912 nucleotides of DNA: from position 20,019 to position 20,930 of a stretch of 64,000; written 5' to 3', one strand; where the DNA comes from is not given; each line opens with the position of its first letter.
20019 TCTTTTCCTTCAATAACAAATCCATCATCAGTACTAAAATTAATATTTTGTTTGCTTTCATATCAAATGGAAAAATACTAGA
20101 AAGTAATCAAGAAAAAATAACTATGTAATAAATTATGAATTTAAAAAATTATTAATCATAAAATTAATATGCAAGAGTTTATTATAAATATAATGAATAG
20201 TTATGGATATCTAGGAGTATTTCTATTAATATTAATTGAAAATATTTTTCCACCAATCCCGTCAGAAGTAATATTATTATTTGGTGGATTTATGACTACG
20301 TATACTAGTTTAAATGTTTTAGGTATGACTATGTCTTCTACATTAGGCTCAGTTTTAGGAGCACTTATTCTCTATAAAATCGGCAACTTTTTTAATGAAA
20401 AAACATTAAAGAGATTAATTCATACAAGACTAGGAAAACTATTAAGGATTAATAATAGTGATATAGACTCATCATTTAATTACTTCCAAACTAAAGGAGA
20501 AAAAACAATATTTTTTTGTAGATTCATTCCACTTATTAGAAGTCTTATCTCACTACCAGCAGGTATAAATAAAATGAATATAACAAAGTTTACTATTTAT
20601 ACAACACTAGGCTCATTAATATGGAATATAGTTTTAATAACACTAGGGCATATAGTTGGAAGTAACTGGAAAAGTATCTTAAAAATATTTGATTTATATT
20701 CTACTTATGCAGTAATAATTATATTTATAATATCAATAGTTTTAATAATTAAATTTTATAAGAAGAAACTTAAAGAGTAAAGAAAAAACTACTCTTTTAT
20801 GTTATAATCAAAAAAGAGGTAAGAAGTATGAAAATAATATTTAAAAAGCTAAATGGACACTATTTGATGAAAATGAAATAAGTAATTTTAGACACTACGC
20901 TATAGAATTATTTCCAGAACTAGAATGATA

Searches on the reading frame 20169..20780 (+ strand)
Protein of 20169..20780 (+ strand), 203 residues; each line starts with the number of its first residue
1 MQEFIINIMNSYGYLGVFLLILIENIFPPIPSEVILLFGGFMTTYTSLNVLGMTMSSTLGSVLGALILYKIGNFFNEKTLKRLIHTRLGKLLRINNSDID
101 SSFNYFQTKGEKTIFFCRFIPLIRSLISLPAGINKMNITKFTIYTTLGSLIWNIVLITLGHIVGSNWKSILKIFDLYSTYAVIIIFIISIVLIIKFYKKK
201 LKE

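Call 3: search_protein_families(library=pfam, proteins=[window:20169-20780:+], max_evalue=1)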
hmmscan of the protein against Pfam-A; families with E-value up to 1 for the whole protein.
window:20169-20780:+ (203 aa): 1 family
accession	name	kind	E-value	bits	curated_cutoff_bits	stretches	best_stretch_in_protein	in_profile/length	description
PF09335.16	VTT_dom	-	1.7e-20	74.1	33.9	1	30-161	1-122/123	VTT domain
